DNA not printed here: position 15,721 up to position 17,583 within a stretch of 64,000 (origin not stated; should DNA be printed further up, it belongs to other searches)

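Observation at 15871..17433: Extra sheath paralog: TssB-like head fused to a TssC-like body lacking the C-terminal ~110-120 aa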

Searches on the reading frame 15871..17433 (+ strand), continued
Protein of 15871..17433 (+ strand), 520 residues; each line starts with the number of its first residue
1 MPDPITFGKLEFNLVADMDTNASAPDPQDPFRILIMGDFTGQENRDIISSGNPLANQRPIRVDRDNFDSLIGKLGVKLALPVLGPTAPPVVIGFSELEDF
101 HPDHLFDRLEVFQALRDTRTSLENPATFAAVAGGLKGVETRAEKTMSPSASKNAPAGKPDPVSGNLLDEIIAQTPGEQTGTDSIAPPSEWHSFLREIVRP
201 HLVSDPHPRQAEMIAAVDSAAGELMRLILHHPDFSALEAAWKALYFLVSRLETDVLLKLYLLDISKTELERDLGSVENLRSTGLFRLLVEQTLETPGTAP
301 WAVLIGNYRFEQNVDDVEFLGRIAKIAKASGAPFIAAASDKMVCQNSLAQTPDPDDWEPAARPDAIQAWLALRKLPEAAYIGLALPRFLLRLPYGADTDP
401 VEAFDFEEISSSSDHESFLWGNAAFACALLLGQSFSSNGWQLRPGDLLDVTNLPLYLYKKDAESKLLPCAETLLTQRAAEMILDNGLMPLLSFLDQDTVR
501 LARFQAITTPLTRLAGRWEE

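Call 38: get_annotated_region(hit=H104, flank=6000)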
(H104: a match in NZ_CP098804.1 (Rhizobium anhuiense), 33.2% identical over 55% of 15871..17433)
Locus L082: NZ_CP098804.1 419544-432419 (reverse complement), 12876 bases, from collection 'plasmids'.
description: Rhizobium anhuiense bv. trifolii strain T24 plasmid pRA_T24_2, complete sequence
organism: Rhizobium anhuiense (NCBI taxid 2018689)
taxonomy: Bacteria; Pseudomonadota; Alphaproteobacteria; Hyphomicrobiales; Rhizobiaceae; Rhizobium; Rhizobium anhuiense
host: -; source: Trifolium dubium,Cell culture; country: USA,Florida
typing (MOB-suite, as given by PLSDB): non-mobilizable
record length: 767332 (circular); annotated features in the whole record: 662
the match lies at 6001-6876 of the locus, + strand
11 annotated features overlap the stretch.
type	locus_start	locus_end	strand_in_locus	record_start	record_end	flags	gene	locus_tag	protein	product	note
CDS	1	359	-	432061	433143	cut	-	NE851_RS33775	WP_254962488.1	hypothetical protein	-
CDS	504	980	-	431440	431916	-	-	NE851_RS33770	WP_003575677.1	type VI secretion system tube protein Hcp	-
CDS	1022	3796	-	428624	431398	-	tssH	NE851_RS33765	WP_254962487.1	type VI secretion system ATPase TssH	GO:0033103 - protein secretion by the type VI secretion system [Evidence IEA]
CDS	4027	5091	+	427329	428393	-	tssA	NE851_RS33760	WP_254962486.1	type VI secretion system protein TssA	-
CDS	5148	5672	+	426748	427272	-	tssB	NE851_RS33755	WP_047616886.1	type VI secretion system contractile sheath small subunit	GO:0033103 - protein secretion by the type VI secretion system [Evidence IEA]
CDS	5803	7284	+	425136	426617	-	tssC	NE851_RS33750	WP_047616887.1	type VI secretion system contractile sheath large subunit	GO:0033103 - protein secretion by the type VI secretion system [Evidence IEA]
CDS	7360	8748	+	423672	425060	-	tssC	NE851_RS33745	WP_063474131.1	type VI secretion system contractile sheath large subunit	GO:0033103 - protein secretion by the type VI secretion system [Evidence IEA]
CDS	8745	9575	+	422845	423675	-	-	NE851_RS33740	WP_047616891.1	type VI secretion system accessory protein TagJ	-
CDS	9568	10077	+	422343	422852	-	tssE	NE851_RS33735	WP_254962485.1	type VI secretion system baseplate subunit TssE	GO:0033103 - protein secretion by the type VI secretion system [Evidence IEA]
CDS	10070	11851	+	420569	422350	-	tssF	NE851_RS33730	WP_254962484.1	type VI secretion system baseplate subunit TssF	GO:0033103 - protein secretion by the type VI secretion system [Evidence IEA]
CDS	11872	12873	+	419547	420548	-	tssG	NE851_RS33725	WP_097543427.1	type VI secretion system baseplate subunit TssG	GO:0033103 - protein secretion by the type VI secretion system [Evidence IEA]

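Call 39: get_annotated_region(hit=H77, flank=12000)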
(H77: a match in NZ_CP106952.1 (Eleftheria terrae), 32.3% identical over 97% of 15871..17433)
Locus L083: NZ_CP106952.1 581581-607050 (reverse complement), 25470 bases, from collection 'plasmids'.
description: Eleftheria terrae strain P9846-PB plasmid unnamed1
organism: Eleftheria terrae (NCBI taxid 1597781)
taxonomy: Bacteria; Pseudomonadota; Betaproteobacteria; Burkholderiales; ; Eleftheria; Eleftheria terrae
host: -; source: soil sample,soil; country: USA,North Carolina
typing (MOB-suite, as given by PLSDB): non-mobilizable
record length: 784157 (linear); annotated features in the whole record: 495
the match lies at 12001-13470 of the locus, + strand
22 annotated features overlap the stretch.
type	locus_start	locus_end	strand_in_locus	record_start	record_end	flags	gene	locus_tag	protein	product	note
CDS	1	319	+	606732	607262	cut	-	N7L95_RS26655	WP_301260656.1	type VI secretion system tube protein Hcp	-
CDS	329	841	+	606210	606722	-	-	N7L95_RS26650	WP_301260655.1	type VI secretion system tube protein Hcp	-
CDS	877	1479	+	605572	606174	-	-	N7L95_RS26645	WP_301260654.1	type VI secretion system tube protein Hcp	-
CDS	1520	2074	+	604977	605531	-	tssE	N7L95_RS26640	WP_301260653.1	type VI secretion system baseplate subunit TssE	GO:0033103 - protein secretion by the type VI secretion system [Evidence IEA]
CDS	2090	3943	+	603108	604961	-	tssF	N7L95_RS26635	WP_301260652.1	type VI secretion system baseplate subunit TssF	GO:0033103 - protein secretion by the type VI secretion system [Evidence IEA]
CDS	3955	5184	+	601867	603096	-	tssG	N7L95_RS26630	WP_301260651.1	type VI secretion system baseplate subunit TssG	GO:0033103 - protein secretion by the type VI secretion system [Evidence IEA]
CDS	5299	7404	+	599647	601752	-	tssI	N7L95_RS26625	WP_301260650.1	type VI secretion system tip protein TssI/VgrG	GO:0033103 - protein secretion by the type VI secretion system [Evidence IEA]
CDS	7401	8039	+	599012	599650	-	-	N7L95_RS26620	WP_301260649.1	DUF4123 domain-containing protein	-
CDS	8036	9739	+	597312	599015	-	-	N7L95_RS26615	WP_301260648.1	hypothetical protein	-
CDS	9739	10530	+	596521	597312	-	-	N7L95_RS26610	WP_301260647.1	hypothetical protein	-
CDS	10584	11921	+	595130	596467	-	tssK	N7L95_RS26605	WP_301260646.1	type VI secretion system baseplate subunit TssK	GO:0033103 - protein secretion by the type VI secretion system [Evidence IEA]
CDS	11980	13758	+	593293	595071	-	-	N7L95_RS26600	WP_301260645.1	type VI secretion system contractile sheath large subunit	-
CDS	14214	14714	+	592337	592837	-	-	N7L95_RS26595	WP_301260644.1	hypothetical protein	-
CDS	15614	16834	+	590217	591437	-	-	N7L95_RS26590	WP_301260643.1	hypothetical protein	-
CDS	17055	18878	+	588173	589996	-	-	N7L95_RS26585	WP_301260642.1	hypothetical protein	-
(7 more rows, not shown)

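Call 40: search_protein_families(library=pfam, proteins=[L082:7360-8748:+, L083:11980-13758:+, L082:5803-7284:+], max_evalue=0.1)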
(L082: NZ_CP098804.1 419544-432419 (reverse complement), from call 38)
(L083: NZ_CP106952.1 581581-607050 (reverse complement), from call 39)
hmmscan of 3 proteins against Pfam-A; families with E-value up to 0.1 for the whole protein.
L082:7360-8748:+ (462 aa): 2 families
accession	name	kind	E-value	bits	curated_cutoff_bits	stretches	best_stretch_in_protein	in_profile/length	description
PF05943.17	VipB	-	1.2e-102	343.5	27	1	12-323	1-301/301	EvpB/VC_A0108, tail sheath N-terminal domain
PF18945.5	VipB_2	-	4e-39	133.7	27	1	333-442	2-111/112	EvpB/VC_A0108, tail sheath gpW/gp25-like domain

L083:11980-13758:+ (592 aa): 2 families
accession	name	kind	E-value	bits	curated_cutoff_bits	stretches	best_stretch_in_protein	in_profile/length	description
PF05943.17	VipB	-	2e-30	106.3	27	1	216-476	4-289/301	EvpB/VC_A0108, tail sheath N-terminal domain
PF05591.17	T6SS_VipA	-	3.8e-07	30.5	24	1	23-116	27-122/155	Type VI secretion system, VipA, VC_A0107 or Hcp2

L082:5803-7284:+ (493 aa): 2 families
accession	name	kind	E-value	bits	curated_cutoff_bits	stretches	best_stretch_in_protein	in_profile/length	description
PF05943.17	VipB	-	1e-135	452.1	27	1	65-369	2-301/301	EvpB/VC_A0108, tail sheath N-terminal domain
PF18945.5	VipB_2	-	2.5e-47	160.2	27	1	378-489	1-112/112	EvpB/VC_A0108, tail sheath gpW/gp25-like domain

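Call 49: find_encoding_contigs(protein=P0088, flank=10000, max_places=2)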
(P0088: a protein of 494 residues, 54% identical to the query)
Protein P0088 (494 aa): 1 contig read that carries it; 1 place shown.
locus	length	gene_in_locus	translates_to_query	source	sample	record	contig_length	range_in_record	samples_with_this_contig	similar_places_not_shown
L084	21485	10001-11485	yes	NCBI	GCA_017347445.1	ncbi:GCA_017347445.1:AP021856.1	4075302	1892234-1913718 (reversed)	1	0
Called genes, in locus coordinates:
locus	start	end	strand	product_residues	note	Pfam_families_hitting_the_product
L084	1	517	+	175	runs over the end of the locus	PF05591:T6SS_VipA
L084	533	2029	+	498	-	PF05943:VipB, PF18945:VipB_2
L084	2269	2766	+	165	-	PF05638:T6SS_HCP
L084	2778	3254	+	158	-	PF04965:GPW_gp25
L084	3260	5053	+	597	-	PF05947:T6SS_TssF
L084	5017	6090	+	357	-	PF06996:T6SS_TssG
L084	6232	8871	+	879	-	PF02861:Clp_N, PF01637:ATPase_2 (faint), PF00004:AAA, PF17871:AAA_lid_9, PF00004:AAA (weak), PF07724:AAA_2, PF07728:AAA_5, PF10431:ClpB_D2-small, +2 more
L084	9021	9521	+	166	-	-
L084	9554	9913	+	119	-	PF03734:YkuD (weak), PF18925:DUF5675 (weak)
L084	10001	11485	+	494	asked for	PF05591:T6SS_VipA, PF05943:VipB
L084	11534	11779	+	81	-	-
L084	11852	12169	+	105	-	-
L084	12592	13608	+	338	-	PF04166:PdxA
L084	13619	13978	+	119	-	PF06560:GPI (weak), PF01050:MannoseP_isomer (weak), PF06249:EutQ (weak), PF07883:Cupin_2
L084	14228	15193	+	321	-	PF00398:RrnaAD, PF13649:Methyltransf_25 (faint)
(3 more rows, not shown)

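Call 51: search_protein_families(library=pfam, proteins=[L064:8347-9975:+, L064:6264-7613:+, L064:12197-13618:+, L065:7814-9892:+, L065:5109-7571:+, L065:12861-14867:+, L071:7903-9969:+, L071:11532-13673:+, L070:8431-9726:+, L070:11750-14167:-], max_evalue=0.001)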
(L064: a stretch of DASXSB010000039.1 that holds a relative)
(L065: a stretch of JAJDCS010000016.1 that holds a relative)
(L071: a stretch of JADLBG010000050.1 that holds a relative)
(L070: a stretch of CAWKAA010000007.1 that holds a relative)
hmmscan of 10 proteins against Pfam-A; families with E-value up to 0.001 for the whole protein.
L064:8347-9975:+ (542 aa): 4 families
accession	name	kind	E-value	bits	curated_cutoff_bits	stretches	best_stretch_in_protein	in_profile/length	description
PF00198.28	2-oxoacid_dh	-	4.6e-75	252.5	23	1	324-541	9-231/232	2-oxoacid dehydrogenases acyltransferase (catalytic domain)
PF02817.22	E3_binding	-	7.2e-20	71.3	23.7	2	205-237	2-36/36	e3 binding domain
PF00364.28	Biotin_lipoyl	-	1.2e-17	64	22.1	1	95-165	4-73/73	Biotin-requiring enzyme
PF13375.12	RnfC_N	-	0.00021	21.7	25.6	1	89-152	25-84/101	RnfC Barrel sandwich hybrid domain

L064:6264-7613:+ (449 aa): 3 families
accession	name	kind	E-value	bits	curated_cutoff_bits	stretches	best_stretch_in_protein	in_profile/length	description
PF18067.7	Lipase_C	-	1.1e-24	87.3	27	1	271-359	8-93/96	Lipase C-terminal domain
PF01674.24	Lipase_2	-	2.3e-10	40.8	20.3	1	35-146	3-108/219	Lipase (class 2)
PF00561.26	Abhydrolase_1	-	2.4e-07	31.1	25.8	1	34-129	1-87/245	alpha/beta hydrolase fold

L064:12197-13618:+ (473 aa): 0 families

L065:7814-9892:+ (692 aa): 3 families
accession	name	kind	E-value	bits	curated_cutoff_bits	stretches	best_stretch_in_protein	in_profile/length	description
PF02518.31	HATPase_c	-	6.7e-27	94.6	26.4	1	412-527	1-109/111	Histidine kinase-, DNA gyrase B-, and HSP90-like ATPase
PF00072.30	Response_reg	-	6.6e-25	87.9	30.2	1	563-678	1-111/111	Response regulator receiver domain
PF00512.31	HisKA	-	9.4e-20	70.9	26.9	1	299-365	1-66/66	His Kinase A (phospho-acceptor) domain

L065:5109-7571:+ (820 aa): 0 families

L065:12861-14867:+ (668 aa): 1 family
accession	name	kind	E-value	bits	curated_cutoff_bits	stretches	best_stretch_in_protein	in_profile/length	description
PF21582.3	CBM30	-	1.8e-09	38.2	27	1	76-173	41-136/170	Carbohydrate binding domain 30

L071:7903-9969:+ (688 aa): 1 family
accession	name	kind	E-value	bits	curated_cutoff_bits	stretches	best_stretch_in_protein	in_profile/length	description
PF02638.21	GHL10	-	0.00058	19.5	27.9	1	246-336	66-162/311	Glycosyl hydrolase-like 10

L071:11532-13673:+ (713 aa): 1 family
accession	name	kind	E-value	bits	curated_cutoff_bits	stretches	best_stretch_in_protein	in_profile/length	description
PF20091.5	Abhydrolase_10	-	1.6e-37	129.9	23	1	310-698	142-427/429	Alpha/beta hydrolase domain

L070:8431-9726:+ (431 aa): 1 family
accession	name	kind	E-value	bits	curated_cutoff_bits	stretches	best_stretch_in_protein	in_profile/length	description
PF01594.21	AI-2E_transport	-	1.9e-41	142.8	34.3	2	219-418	127-325/327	AI-2E family transporter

L070:11750-14167:- (805 aa): 2 families
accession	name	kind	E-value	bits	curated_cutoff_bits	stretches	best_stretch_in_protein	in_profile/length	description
PF12704.14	MacB_PCD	-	1.2e-37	130.6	27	2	19-233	2-205/207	MacB-like periplasmic core domain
PF02687.27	FtsX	-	3.9e-30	104.8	25.5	2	276-392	3-118/120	FtsX-like permease C-terminal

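Call 57: predict_structure(alignment_id=A2)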
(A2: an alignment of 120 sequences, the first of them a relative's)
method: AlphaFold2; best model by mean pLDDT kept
length: 520 residues; sequences in the alignment: 120
mean_pLDDT: 75.1   pTM: 0.77
mean pLDDT of the five models: 75.1, 72.9, 72.0, 69.7, 64.3
residues with pLDDT >= 90: 169; 70-90: 187; 50-70: 74; < 50: 90
segments of 3 or more residues with pLDDT < 50: 13-21, 46-52, 134-186, 395-412
pLDDT, mean of each block of 10 residues (from residue 1): 68 41 73 94 51 65 93 88 83 91 86 84 72 46 28 30 32 32 46 59 61 81 84 89 93 93 92 87 89 75 95 93 95 93 78 78 91 96 84 49 39 60 93 93 86 74 73 77 92 84 94 84
secondary structure, 60 per line:
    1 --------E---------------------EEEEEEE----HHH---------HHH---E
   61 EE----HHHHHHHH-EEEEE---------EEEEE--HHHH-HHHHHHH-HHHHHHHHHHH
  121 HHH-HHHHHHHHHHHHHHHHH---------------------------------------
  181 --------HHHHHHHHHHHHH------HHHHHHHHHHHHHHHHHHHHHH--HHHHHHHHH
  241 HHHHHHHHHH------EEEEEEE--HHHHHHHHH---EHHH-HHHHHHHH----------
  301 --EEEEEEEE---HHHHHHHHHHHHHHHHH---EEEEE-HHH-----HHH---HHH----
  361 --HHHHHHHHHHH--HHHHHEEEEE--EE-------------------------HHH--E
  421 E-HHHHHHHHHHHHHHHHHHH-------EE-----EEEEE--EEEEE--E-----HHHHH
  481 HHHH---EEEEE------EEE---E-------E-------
elements in order: E31-37 E60-62 H67-74 E76-80 E90-94 H97-100 H102-108 H110-123 H125-141 H189-201 H208-229 H232-250 E257-263 H266-274 H283-290 E303-310 H314-330 E334-338 H363-373 H376-380 E381-385 H423-441 E456-460 E463-467 H476-484 E488-492 E499-501
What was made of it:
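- The AF2 model packs the C-terminal tail confidently against the body (pLDDT 84-94, call 57).
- Tried and rejected: It was replaced by a 120-sequence run (call 57).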

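Call 60: search_protein_families(library=pfam, proteins=[L056:13369-14937:+, L042:11782-13362:+, L020:11532-12008:+, L046:9347-9826:+, L039:1272-1622:+, L043:11556-11840:-, L080:3576-4931:+, L046:4369-5157:+, L060:8554-9945:+, L031:5735-6532:-], max_evalue=0.01)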
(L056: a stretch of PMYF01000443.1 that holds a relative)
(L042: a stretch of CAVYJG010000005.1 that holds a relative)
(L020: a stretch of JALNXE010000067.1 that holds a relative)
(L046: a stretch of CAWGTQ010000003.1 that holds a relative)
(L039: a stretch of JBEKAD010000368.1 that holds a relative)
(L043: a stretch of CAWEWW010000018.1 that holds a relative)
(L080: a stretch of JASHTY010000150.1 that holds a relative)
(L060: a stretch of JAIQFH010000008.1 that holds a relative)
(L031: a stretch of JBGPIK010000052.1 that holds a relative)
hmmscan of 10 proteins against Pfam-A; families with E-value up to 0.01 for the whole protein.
L056:13369-14937:+ (522 aa): 5 families
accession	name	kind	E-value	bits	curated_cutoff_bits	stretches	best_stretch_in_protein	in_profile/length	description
PF05175.20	MTS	-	1.5e-07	31.6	23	1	149-280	20-143/170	Methyltransferase small domain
PF03602.21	Cons_hypoth95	-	3.4e-05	24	24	1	163-238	44-126/182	Conserved hypothetical protein 95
PF13847.12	Methyltransf_31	-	0.00024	21.2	27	1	163-274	6-108/145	Methyltransferase domain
PF23186.1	DUF7059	-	0.00027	21.5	27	1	57-101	35-79/85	Domain of unknown function (DUF7059)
PF13649.12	Methyltransf_25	-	0.0026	18.8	27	1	165-231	2-70/97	Methyltransferase domain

L042:11782-13362:+ (526 aa): 8 families
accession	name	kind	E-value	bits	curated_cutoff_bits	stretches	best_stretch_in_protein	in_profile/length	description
PF10119.14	MethyTransf_Reg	-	2.6e-22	79.8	25.5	1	218-297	5-84/84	Predicted methyltransferase regulatory domain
PF21782.3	PKMT_2nd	-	3.3e-16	59.9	27.8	1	426-522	1-97/98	PKMT, C-terminal winged helix domain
PF13649.12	Methyltransf_25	-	3.4e-13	50.5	27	1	46-143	1-97/97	Methyltransferase domain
PF13847.12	Methyltransf_31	-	2.1e-12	47.4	27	1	43-149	4-111/145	Methyltransferase domain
PF08242.18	Methyltransf_12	-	1.7e-09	38.8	30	1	47-144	1-97/98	Methyltransferase domain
PF08241.18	Methyltransf_11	-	7.4e-08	33.4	21.2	1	47-146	1-94/95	Methyltransferase domain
PF13489.12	Methyltransf_23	-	2.6e-06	27.7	27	1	42-193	22-158/164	Methyltransferase domain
PF02390.23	Methyltransf_4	-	5.1e-06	26.5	24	1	45-104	4-63/173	Putative methyltransferase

L020:11532-12008:+ (158 aa): 3 families
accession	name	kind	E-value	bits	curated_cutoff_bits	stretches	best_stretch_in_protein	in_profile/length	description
PF13508.13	Acetyltransf_7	-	2.4e-06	28.3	27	1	67-137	5-79/84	Acetyltransferase (GNAT) domain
PF00583.31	Acetyltransf_1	-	3.3e-05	24.6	20.7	1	62-121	31-93/116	Acetyltransferase (GNAT) family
PF13673.13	Acetyltransf_10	-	0.002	18.5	23.6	1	66-119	32-83/128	Acetyltransferase (GNAT) domain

L046:9347-9826:+ (159 aa): 0 families

L039:1272-1622:+ (116 aa): 0 families

L043:11556-11840:- (94 aa): 0 families

L080:3576-4931:+ (451 aa): 1 family
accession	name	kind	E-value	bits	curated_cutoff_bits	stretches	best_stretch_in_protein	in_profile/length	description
PF05936.17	T6SS_VasE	-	1.1e-128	430.1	23.4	1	19-448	1-429/429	Bacterial Type VI secretion, VC_A0110, EvfL, ImpJ, VasE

L046:4369-5157:+ (262 aa): 1 family
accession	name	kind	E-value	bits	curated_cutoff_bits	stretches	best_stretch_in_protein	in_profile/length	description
PF09850.14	DotU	-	8.1e-47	159.9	27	1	51-247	5-200/205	Type VI secretion system protein DotU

L060:8554-9945:+ (463 aa): 1 family
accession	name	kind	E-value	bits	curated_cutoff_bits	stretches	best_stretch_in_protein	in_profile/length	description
PF14559.12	TPR_19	-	0.001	19.8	25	1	425-461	4-40/68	Tetratricopeptide repeat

L031:5735-6532:- (265 aa): 0 families
